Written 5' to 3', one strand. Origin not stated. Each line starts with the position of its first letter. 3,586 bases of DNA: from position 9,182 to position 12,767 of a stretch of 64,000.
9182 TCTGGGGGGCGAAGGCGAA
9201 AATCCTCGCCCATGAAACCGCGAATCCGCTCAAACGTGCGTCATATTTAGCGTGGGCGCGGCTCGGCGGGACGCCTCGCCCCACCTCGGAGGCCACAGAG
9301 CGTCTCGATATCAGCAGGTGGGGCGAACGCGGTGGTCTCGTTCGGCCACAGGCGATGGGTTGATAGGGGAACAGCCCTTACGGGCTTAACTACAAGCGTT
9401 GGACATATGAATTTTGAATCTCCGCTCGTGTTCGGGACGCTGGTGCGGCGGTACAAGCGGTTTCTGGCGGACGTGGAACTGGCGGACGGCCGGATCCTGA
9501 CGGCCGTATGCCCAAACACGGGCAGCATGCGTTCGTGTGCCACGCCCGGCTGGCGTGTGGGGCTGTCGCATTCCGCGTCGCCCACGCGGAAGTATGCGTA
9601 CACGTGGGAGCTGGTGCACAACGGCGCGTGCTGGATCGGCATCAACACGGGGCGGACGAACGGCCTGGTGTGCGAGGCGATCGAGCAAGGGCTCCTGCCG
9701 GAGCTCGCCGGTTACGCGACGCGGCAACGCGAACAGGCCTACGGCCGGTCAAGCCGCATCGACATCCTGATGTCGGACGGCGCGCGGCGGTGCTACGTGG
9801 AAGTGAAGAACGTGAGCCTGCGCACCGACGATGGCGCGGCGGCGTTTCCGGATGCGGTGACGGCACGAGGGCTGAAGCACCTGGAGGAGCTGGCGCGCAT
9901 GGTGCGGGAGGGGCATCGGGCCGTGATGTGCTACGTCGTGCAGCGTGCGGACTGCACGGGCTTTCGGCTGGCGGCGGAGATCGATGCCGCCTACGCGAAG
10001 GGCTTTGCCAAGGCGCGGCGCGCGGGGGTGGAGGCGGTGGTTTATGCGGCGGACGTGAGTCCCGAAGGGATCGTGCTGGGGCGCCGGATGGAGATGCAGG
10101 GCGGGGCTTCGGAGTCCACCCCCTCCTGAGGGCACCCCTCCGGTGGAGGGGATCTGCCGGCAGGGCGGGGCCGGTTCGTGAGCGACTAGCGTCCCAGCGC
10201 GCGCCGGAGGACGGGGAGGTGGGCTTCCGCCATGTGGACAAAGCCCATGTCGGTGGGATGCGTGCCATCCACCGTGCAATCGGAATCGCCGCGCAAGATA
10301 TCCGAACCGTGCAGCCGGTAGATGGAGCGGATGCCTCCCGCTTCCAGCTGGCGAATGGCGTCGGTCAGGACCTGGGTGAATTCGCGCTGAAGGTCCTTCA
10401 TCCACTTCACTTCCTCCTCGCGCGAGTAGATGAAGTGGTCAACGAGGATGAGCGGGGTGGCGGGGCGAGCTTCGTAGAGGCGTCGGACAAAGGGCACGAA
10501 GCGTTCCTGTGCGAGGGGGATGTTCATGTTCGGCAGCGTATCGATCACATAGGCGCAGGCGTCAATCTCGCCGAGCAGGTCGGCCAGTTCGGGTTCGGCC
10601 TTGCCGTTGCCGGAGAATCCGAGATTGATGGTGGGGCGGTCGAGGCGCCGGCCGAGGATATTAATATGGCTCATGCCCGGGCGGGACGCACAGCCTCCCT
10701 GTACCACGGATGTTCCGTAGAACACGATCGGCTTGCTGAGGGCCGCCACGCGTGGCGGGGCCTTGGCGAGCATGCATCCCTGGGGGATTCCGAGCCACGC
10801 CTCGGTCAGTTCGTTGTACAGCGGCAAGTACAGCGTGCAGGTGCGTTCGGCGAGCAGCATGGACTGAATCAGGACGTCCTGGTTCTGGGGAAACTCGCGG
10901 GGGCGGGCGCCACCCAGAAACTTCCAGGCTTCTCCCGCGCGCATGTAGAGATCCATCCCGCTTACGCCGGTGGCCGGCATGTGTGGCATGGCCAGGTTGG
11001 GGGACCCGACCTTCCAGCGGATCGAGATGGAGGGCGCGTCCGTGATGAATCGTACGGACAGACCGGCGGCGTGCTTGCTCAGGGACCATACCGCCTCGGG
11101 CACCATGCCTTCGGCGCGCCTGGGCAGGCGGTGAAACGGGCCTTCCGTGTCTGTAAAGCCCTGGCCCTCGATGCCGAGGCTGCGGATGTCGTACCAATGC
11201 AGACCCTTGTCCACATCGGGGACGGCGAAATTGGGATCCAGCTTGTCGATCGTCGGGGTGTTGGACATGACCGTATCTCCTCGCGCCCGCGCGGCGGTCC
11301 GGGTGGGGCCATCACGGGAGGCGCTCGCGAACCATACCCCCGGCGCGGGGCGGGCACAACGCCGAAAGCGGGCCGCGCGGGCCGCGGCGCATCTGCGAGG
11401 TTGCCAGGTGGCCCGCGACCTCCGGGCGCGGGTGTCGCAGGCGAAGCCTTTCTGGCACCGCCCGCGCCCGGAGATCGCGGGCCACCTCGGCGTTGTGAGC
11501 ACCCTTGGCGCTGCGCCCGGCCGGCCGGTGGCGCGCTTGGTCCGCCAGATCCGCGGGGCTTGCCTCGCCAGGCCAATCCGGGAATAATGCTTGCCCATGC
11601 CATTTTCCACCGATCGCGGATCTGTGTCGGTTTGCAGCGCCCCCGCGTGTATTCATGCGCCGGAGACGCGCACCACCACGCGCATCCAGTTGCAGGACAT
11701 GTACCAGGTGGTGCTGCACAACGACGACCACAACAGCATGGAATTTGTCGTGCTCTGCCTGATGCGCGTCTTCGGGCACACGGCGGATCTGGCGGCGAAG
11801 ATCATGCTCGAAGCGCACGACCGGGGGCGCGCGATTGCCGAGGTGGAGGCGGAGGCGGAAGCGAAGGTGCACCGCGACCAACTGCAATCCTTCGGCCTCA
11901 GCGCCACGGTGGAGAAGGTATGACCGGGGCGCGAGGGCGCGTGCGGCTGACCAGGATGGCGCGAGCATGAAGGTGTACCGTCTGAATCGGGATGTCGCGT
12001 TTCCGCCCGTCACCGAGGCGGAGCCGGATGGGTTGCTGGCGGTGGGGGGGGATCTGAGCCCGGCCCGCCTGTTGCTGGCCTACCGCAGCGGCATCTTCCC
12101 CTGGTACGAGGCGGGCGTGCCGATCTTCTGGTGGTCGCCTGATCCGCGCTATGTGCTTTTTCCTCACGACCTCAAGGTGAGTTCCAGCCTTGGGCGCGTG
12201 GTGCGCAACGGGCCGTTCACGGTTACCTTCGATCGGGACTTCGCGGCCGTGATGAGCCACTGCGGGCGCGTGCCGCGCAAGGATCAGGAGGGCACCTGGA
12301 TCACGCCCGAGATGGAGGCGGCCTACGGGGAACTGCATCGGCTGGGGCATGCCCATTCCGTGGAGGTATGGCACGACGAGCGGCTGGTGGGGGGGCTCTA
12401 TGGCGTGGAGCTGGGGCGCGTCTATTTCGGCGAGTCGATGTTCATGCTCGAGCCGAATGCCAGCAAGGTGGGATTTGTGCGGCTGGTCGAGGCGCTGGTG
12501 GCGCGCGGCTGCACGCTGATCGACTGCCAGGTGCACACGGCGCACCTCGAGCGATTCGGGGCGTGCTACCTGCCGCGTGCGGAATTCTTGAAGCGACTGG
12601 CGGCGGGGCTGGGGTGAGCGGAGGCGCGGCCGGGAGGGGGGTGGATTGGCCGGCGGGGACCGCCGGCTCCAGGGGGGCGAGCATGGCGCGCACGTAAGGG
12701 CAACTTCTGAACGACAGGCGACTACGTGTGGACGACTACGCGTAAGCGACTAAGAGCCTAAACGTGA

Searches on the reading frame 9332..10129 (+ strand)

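Call 39: search_protein_families(library=pfam, proteins=[window:9332-10129:+], max_evalue=0.01)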
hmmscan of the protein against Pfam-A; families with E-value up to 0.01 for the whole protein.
window:9332-10129:+ (265 aa): 2 families
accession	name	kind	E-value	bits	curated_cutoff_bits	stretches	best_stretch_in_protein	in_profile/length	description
PF03749.19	SfsA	-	3.1e-46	157.1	22.8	1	109-245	3-137/138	Sugar fermentation stimulation protein RE domain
PF17746.7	SfsA_N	-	1.2e-23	83.4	25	1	38-104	1-63/63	SfsA N-terminal OB domain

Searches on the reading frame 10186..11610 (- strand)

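Call 39: search_protein_families(library=pfam, proteins=[window:10186-11610:-], max_evalue=0.01)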
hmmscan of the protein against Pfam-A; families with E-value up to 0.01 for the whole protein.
window:10186-11610:- (474 aa): 2 families
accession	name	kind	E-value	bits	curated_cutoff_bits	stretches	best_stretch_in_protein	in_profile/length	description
PF14606.12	Lipase_GDSL_3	-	3.4e-52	177.7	27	1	293-469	2-178/178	GDSL-like Lipase/Acylhydrolase family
PF14607.12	GxDLY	-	8.6e-43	146.1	27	1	138-278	2-143/146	N-terminus of Esterase_SGNH_hydro-type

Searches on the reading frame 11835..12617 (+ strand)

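Call 39: search_protein_families(library=pfam, proteins=[window:11835-12617:+], max_evalue=0.01)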
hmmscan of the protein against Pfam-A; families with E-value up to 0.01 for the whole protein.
window:11835-12617:+ (260 aa): 2 families
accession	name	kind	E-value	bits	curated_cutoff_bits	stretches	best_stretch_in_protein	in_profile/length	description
PF03588.20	Leu_Phe_trans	-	3.7e-73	245.1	22.7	1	76-245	1-169/171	Leucyl/phenylalanyl-tRNA protein transferase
PF13480.13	Acetyltransf_6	-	0.00029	21.5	22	1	123-230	15-133/143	Acetyltransferase (GNAT) domain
